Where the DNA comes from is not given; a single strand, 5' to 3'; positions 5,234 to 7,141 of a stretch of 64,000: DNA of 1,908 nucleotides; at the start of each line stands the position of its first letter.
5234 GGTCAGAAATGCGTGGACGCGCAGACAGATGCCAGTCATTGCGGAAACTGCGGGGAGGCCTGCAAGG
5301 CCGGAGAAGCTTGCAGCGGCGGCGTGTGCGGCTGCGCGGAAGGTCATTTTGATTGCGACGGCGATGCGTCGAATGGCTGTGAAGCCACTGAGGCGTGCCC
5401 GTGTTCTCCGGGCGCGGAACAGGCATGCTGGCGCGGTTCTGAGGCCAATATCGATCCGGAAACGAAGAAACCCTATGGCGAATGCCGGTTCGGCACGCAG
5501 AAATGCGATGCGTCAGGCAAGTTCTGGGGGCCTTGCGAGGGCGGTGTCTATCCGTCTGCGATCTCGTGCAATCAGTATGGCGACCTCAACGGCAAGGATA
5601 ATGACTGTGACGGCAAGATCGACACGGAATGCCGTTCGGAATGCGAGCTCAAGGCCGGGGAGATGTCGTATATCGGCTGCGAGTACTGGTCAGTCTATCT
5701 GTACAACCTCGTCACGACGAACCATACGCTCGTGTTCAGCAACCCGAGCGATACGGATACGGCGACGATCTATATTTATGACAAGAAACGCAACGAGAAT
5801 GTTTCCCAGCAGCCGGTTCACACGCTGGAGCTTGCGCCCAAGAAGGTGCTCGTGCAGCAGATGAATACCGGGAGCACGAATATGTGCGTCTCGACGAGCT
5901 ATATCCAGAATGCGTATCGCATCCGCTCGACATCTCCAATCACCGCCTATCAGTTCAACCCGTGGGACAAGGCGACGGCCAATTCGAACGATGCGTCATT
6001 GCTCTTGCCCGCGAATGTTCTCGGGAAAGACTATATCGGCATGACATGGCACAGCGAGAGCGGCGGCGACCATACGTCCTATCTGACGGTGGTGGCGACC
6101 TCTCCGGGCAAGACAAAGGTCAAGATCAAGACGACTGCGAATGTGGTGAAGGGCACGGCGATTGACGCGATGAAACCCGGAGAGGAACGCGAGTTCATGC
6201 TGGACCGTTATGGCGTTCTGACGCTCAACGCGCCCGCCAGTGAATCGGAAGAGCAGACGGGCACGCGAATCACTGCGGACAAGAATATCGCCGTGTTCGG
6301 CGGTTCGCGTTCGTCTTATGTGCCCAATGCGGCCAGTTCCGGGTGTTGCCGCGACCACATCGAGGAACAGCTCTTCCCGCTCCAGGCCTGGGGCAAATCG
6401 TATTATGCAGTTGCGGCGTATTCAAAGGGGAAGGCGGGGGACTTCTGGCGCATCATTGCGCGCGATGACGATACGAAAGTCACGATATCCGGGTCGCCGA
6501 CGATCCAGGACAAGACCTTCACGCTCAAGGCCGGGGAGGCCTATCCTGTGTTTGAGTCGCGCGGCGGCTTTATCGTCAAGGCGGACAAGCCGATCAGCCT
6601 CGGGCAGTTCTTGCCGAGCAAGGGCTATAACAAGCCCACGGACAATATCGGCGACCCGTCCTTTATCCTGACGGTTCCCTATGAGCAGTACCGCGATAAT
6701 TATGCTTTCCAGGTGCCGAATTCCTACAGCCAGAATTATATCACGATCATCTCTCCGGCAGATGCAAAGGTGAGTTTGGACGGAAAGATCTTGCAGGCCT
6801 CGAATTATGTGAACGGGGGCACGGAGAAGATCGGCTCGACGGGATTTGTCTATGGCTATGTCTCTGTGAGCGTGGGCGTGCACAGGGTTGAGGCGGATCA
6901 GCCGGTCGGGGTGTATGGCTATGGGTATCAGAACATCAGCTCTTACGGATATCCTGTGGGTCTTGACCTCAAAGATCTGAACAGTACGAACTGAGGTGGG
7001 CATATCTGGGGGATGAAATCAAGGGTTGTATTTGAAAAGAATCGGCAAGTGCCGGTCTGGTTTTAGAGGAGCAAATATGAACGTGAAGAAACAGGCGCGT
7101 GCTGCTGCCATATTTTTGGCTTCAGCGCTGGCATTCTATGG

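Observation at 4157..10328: Tandem paralogous giant lipoproteins built from HCGxCG-type Cys repeats plus a shared roughly 450-aa C-terminal domain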

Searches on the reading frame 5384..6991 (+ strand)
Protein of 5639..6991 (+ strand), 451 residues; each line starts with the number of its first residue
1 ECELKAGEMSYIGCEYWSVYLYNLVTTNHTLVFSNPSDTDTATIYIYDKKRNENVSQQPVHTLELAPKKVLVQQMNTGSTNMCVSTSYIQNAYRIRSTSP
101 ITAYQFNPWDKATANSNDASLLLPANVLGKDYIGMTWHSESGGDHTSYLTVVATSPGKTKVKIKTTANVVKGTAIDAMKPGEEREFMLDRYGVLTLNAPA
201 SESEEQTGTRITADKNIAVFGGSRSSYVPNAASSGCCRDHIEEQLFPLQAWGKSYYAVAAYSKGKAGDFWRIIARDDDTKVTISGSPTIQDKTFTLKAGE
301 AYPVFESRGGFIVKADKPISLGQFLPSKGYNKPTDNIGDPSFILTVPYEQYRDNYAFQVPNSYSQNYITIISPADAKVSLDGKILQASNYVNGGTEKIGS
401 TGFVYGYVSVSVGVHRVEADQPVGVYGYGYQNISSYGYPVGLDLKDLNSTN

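Call 10: search_solved_structures(query=window:5660-6991:+, max_evalue=1, show_alignments=1)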
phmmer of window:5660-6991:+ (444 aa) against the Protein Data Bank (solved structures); distinct sequences matched with E-value up to 1: 2.
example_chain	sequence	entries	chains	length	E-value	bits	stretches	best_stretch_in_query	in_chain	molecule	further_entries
27xj_A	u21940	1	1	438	0.3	13.1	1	324-411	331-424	glucan 1,4-alpha-glucosidase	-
8ouw_C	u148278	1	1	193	0.74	11.8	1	319-386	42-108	DNA replication complex GINS protein PSF3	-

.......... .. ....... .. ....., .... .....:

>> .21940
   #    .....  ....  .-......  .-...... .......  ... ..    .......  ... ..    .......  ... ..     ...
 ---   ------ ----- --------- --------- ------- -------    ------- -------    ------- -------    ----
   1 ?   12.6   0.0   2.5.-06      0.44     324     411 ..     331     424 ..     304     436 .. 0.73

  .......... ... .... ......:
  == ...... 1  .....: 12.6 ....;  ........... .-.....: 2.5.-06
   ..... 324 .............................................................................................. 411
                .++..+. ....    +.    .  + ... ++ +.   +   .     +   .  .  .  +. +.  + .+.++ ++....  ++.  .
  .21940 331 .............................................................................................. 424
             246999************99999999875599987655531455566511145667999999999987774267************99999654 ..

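Call 18: find_homologous_proteins(query=window:5639-6991:+, max_evalue=0.00001)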
Query window:5639-6991:+ (451 aa): 726 proteins with E <= 0.00001 among 6780 candidates; the best 120 are listed.
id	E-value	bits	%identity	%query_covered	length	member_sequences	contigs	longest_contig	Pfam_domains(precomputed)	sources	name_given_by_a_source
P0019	1.8e-138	480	51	100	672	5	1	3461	PF17517.8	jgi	jgi:hypothetical protein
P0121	1.0e-125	438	49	98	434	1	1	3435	PF17517.8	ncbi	-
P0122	1.3e-110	388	56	73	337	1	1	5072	PF17517.8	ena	-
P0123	6.7e-94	333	46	82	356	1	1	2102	PF17517.8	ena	-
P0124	4.1e-87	311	42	86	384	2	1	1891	PF17517.8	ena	-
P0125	3.6e-84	301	38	99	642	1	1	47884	PF17517.8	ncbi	-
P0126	3.8e-84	301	39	99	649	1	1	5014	PF17517.8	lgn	-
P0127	5.2e-84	301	38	99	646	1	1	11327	PF17517.8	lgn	-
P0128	6.3e-83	297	37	99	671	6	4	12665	PF17517.8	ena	-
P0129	4.0e-82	295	36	99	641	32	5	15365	PF17517.8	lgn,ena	-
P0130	1.0e-81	293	38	99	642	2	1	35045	PF17517.8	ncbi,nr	ncbi:MAG: IgGFc-binding protein [Proteobacteria bacterium]|nr:IgGFc-binding protein [Pseudomonadota 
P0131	2.5e-81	292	37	99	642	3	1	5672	PF17517.8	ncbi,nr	ncbi:MAG: IgGFc-binding protein [Proteobacteria bacterium]|nr:IgGFc-binding protein [Pseudomonadota 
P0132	2.8e-81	292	37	99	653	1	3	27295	PF17517.8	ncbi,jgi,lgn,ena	ncbi:MAG: IgGFc-binding protein [Bradymonadales bacterium]|jgi:hypothetical protein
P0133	4.4e-81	291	39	99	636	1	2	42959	PF17517.8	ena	-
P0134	8.5e-81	290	38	99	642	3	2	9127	PF17517.8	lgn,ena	-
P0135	8.9e-80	287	38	99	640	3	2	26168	PF17517.8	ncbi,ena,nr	ncbi:MAG: IgGFc-binding protein [Proteobacteria bacterium]|nr:IgGFc-binding protein [Pseudomonadota 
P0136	2.3e-79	285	36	99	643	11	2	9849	PF17517.8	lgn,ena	-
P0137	2.8e-79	285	40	93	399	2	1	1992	PF17517.8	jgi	jgi:hypothetical protein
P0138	1.2e-78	283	36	99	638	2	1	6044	PF17517.8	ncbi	-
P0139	1.9e-78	282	36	99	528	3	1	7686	PF17517.8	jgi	-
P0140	2.1e-78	282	37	99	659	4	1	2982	PF17517.8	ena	-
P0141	3.2e-78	282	38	99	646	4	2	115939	PF17517.8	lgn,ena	-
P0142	1.1e-77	280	39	99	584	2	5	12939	PF17517.8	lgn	-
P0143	1.2e-77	280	37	99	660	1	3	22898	PF17517.8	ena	-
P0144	2.8e-77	279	36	99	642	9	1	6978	PF17517.8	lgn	-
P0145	4.7e-77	278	36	99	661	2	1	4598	PF17517.8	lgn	-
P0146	6.1e-77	277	37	99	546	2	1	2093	PF17517.8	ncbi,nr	ncbi:MAG TPA: hypothetical protein EYN66_20010 [Myxococcales bacterium]|nr:hypothetical protein [Myx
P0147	1.0e-76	277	37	99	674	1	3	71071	PF17517.8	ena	-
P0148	1.6e-76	276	35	99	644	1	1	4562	PF17517.8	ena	-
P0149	1.8e-76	276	36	99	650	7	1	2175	PF17517.8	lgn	-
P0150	3.1e-76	275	38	99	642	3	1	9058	PF17517.8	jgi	jgi:hypothetical protein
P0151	3.5e-76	275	38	99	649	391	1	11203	PF17517.8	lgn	-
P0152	4.1e-76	275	36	99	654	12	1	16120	PF17517.8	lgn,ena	-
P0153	1.0e-75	273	36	97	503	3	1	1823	PF17517.8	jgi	-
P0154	2.6e-75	272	35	100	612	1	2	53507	PF17517.8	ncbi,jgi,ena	-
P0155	2.8e-75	272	36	99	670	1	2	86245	PF17517.8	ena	-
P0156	4.6e-75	271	35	99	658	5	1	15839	PF17517.8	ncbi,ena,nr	ncbi:MAG: IgGFc-binding protein [Proteobacteria bacterium]|nr:IgGFc-binding protein [Pseudomonadota 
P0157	5.0e-75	271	37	99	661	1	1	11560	PF17517.8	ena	-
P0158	1.3e-74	270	41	82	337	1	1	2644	PF17517.8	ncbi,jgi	jgi:hypothetical protein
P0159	1.8e-74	269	36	98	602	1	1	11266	PF17517.8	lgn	-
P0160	5.0e-74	268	35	98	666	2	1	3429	PF17517.8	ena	-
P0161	4.3e-73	265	36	99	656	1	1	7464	PF17517.8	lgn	-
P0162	6.9e-73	264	36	97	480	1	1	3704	PF17517.8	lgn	-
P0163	8.4e-73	264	33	96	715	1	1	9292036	PF17517.8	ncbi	-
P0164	1.2e-72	263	36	99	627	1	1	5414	PF17517.8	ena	-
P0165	1.8e-72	263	37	96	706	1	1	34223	PF17517.8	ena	-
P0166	2.1e-72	262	29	96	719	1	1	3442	PF17517.8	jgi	-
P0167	2.2e-72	262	36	99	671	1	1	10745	PF17517.8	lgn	-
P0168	2.6e-72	262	34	98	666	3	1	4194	PF17517.8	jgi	-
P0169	2.8e-72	262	36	99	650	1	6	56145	PF17517.8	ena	-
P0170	8.1e-72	261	36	99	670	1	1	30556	PF17517.8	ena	-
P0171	1.2e-71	260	36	100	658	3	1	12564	PF17517.8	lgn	-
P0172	1.5e-71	260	34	99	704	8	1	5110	PF17517.8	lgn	-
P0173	2.3e-71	259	34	99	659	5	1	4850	PF17517.8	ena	-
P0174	2.4e-71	259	36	99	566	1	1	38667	PF17517.8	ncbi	-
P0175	3.5e-71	258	35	99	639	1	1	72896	PF17517.8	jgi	jgi:hypothetical protein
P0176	5.1e-71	258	34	99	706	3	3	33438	PF17517.8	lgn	-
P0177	5.8e-71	258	40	82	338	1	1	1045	PF17517.8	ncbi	-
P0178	1.4e-70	257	34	98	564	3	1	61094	PF17517.8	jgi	jgi:hypothetical protein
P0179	1.4e-70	256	46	66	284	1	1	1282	PF17517.8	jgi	jgi:hypothetical protein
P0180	2.1e-70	256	33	99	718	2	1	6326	PF17517.8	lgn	-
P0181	2.2e-70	256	34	98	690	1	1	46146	PF17517.8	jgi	-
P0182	2.4e-70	256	36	99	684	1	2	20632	PF17517.8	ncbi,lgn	-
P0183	2.7e-70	256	35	98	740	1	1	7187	PF17517.8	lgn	-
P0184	3.1e-70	255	33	96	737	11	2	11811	PF17517.8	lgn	-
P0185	3.9e-70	255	36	99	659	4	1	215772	PF17517.8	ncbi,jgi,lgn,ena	-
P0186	4.4e-70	255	35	99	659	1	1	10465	PF17517.8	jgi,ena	-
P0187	4.7e-70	255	36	99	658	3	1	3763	PF17517.8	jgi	jgi:hypothetical protein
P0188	4.8e-70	255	33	96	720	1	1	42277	PF17517.8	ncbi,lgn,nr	ncbi:MAG: hypothetical protein EP329_22650 [Deltaproteobacteria bacterium]|nr:MAG: hypothetical prot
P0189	1.1e-69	254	36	99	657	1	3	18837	PF17517.8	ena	-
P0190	1.1e-69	253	35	99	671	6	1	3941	PF17517.8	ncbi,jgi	jgi:hypothetical protein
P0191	1.2e-69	253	33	99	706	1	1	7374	PF17517.8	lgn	-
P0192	1.3e-69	253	35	99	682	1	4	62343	PF17517.8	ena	-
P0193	1.7e-69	253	35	99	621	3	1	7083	PF17517.8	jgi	jgi:hypothetical protein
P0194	3.0e-69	252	35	99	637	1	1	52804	PF17517.8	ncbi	-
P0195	3.4e-69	252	33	99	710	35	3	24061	PF17517.8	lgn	-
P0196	4.0e-69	252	34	97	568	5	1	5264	PF17517.8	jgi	jgi:hypothetical protein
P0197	5.2e-69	251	35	99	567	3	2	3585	PF17517.8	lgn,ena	-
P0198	5.9e-69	251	36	99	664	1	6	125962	PF17517.8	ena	-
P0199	6.0e-69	251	35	98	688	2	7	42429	PF17517.8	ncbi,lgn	-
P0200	8.9e-69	251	35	99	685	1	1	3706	PF17517.8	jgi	jgi:hypothetical protein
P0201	1.1e-68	250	34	98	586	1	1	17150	PF17517.8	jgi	jgi:hypothetical protein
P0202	1.3e-68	250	35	99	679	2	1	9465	PF17517.8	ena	-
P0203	1.9e-68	249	36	99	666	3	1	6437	PF17517.8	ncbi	-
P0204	2.6e-68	249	34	70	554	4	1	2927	PF17517.8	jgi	-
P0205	4.2e-68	248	34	99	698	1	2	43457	PF17517.8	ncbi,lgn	-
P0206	4.4e-68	248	32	99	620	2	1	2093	PF17517.8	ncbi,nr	ncbi:MAG: IgGFc-binding protein, partial [Deltaproteobacteria bacterium]|nr:IgGFc-binding protein [D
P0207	1.2e-67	247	35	99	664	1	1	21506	PF17517.8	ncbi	-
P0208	1.4e-67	247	35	99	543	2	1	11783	PF17517.8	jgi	-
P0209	1.5e-67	246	33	97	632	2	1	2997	PF17517.8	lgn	-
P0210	1.7e-67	246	33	99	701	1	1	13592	PF17517.8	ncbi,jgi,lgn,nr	ncbi:MAG: IgGFc-binding protein [Deltaproteobacteria bacterium]|nr:IgGFc-binding protein [Deltaprote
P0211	1.9e-67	246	34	99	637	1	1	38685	PF17517.8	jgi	jgi:hypothetical protein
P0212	2.3e-67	246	33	99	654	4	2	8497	PF17517.8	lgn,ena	-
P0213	3.4e-67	245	34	99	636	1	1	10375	PF17517.8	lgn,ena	-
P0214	4.1e-67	245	36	98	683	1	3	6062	PF17517.8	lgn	-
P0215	5.4e-67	245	34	99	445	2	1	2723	PF17517.8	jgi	-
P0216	7.4e-67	244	35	99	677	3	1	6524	PF17517.8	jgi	-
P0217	7.6e-67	244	33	99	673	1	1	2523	PF17517.8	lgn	-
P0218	8.0e-67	244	35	98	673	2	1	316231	PF17517.8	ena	-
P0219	8.7e-67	244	33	97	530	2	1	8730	PF17517.8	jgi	-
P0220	1.3e-66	243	36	47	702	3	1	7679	PF17517.8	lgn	-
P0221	1.3e-66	243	35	99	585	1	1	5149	PF17517.8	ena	-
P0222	1.5e-66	243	32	99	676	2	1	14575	PF17517.8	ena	-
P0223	1.7e-66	243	33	98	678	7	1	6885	PF17517.8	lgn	-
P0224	1.8e-66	243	35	99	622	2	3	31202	PF17517.8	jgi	-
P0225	2.7e-66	242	38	47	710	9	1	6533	PF17517.8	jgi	-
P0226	2.8e-66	242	35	99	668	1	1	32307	PF17517.8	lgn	-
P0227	3.3e-66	242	33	97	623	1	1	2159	PF17517.8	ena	-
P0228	4.3e-66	242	35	99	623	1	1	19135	PF17517.8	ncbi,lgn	-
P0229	5.3e-66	241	32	99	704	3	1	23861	PF17517.8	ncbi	-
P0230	6.5e-66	241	31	99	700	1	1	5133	PF17517.8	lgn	-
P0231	6.5e-66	241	34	99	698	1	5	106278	PF17517.8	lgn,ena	-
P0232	6.8e-66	241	36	99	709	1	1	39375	PF17517.8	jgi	jgi:hypothetical protein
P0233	8.5e-66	241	39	79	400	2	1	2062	PF17517.8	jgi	jgi:hypothetical protein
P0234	1.0e-65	240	35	100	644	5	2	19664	PF17517.8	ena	-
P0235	1.2e-65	240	35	98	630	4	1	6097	PF17517.8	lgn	-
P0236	1.5e-65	240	35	96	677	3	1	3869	PF17517.8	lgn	-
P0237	1.7e-65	240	34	99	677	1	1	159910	PF17517.8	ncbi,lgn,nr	ncbi:MAG: IgGFc-binding protein [Myxococcales bacterium]|nr:IgGFc-binding protein [Myxococcales bact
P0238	1.7e-65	240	33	99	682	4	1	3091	PF17517.8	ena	-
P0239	1.9e-65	240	33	99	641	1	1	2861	PF17517.8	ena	-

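Call 30: predict_structure(alignment_id=A2)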
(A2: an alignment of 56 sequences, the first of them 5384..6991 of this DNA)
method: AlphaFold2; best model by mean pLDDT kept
length: 536 residues; sequences in the alignment: 56
mean_pLDDT: 80.9   pTM: 0.83
mean pLDDT of the five models: 80.9, 80.2, 79.9, 79.8, 78.9
residues with pLDDT >= 90: 292; 70-90: 112; 50-70: 48; < 50: 84
segments of 3 or more residues with pLDDT < 50: 1-26, 28-82
pLDDT, mean of each block of 10 residues (from residue 1): 41 37 44 33 41 33 40 36 66 86 86 84 92 74 87 90 69 94 92 63 83 96 77 95 96 95 98 96 86 98 94 69 85 97 86 94 97 92 96 95 97 71 82 95 86 97 98 95 95 94 97 87 88 68
secondary structure, 60 per line:
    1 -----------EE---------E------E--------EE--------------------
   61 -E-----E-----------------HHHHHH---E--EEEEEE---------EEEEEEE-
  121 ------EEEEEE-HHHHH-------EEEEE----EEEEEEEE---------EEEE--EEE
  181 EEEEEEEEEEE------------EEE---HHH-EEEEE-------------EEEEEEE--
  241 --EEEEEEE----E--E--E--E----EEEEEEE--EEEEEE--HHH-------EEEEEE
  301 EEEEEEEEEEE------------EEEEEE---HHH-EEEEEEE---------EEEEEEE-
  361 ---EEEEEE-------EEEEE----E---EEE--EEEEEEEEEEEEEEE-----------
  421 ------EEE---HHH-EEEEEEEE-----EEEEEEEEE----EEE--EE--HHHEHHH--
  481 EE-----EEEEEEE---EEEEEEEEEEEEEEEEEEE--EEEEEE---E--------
elements in order: H86-91 E98-103 E113-119 E127-132 H134-138 E146-150 E155-162 E172-175 E178-191 E204-206 E214-218 E232-238 E243-249 E268-274 E277-282 E295-311 E324-329 E337-343 E353-359 E364-369 E377-381 E390-392 E395-409 E427-429 E437-444 E450-458 E463-465 E488-494 E498-516 E519-524

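Call 33: fold_search(model_id=the predicted structure, library=pdb)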
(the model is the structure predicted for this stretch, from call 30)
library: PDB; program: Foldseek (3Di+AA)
matches with E <= 10: 889; with E <= 0.001: 1
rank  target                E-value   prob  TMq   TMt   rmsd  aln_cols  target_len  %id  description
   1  5x7o_A                3.2e-04  0.35  0.13  0.08  19.8       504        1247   10  Crystal structure of Paenibacillus sp. 598K alpha-1,6-glucosyltransferase (released 2017-07-26)
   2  8yot_B                1.4e-03  0.12  0.09  0.11  27.9       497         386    8  Nanobody in complex with LILRB3 (released 2025-06-18)
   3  3cmg                  1.8e-03  0.25  0.11  0.09  17.8       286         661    8  Crystal structure of putative beta-galactosidase from Bacteroides fragilis (released 2008-04-29)
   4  6qdi                  1.8e-03  0.21  0.11  0.17  19.6       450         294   10  anti-sigma factor domain-containing protein from Clostridium clariflavum (released 2019-06-12)
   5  5z1a                  2.4e-03  0.23  0.11  0.10  17.8       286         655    8  The crystal structure of Bacteroides fragilis beta-glucuronidase in complex with uronic isofagomine (released 2018-12-12)
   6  9qj4_B                4.6e-03  0.44  0.11  0.17  21.8       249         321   10  Structure of the Complement classical and lectin pathway proconvertase, C4b2 (released 2025-12-24)
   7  9vqm_C                9.9e-03  0.09  0.12  0.08  21.1       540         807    9  Cryo-EM structure of Elapor1WT in tetrameric form (released 2025-07-23)
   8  8zj4_A                1.2e-02  0.14  0.11  0.10  25.8       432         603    9  trypsinogen-EP-N619A (released 2025-05-21)
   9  7m0r_E                1.2e-02  0.13  0.13  0.14  23.6       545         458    8  Cryo-EM structure of the Sema3A/PlexinA4/Neuropilin 1 complex (released 2021-05-05)
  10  6v4a_D                1.2e-02  0.08  0.11  0.10  23.4       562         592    8  An open conformation of a Pentameic ligand-gated ion channel with additional N-terminal domain (released 2020-06-03)
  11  7lv3_B                1.3e-02  0.09  0.06  0.05  20.3       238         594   12  Crystal structure of human protein kinase G (PKG) R-C complex in inhibited state (released 2022-08-24)
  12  7sqc_1A               1.4e-02  0.23  0.11  0.04  20.1       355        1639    8  Ciliary C1 central pair apparatus isolated from Chlamydomonas reinhardtii (released 2022-04-13)
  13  6qfk_A                1.4e-02  0.12  0.10  0.05  23.7       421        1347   10  EngBF DARPin Fusion 4b G10 (released 2019-11-06)
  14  8w7n                  1.4e-02  0.07  0.09  0.06  39.4       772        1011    7  Crystal structure of the in-cell Cry1Aa purified from Bacillus thuringiensis (released 2024-03-06)
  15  7vnn_A                1.4e-02  0.05  0.09  0.08  31.5       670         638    8  Complex structure of Clostridioides difficile enzymatic component (CDTa) and binding component (CDTb) pore with long s (released 2022-10-26)
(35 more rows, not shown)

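Call 59: search_solved_structures(query=A2, max_evalue=1)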
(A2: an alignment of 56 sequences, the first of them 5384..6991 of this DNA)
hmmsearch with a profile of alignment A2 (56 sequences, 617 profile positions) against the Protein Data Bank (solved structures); distinct sequences matched with E-value up to 1: 1.
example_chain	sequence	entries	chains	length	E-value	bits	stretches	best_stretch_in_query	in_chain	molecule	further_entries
1yzn_A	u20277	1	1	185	0.95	11.2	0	531-582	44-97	GTP-binding protein YPT1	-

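Call 73: search_protein_representatives(alignment_id=A2)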
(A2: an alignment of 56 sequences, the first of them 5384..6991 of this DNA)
Query: 56 sequences, 617 profile positions. Proteins with E-value up to 0.001 (for the whole library): 14325; up to 1e-10: 10497; up to 1e-30: 4676. The best 150 are listed.
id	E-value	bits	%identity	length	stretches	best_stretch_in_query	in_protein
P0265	1.5e-266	902.4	-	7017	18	283-605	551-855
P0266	2.4e-241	819.1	-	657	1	8-613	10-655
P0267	1.1e-234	797.2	-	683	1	63-615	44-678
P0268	5.9e-233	791.4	-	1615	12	60-612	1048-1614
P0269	1.5e-224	763.7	-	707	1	54-615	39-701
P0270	8.2e-223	757.9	-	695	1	8-612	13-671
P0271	4.4e-211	719.2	-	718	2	99-612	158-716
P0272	3.0e-209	713.1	-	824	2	227-613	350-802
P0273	4.2e-209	712.6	-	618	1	35-612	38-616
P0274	5.1e-207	705.7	-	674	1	10-613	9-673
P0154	3.6e-205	699.6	-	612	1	55-614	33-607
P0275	2.7e-203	693.4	-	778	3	232-614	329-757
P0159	8.4e-200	681.9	-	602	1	10-610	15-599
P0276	9.3e-200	681.8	-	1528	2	103-607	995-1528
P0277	2.2e-199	680.5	-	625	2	63-613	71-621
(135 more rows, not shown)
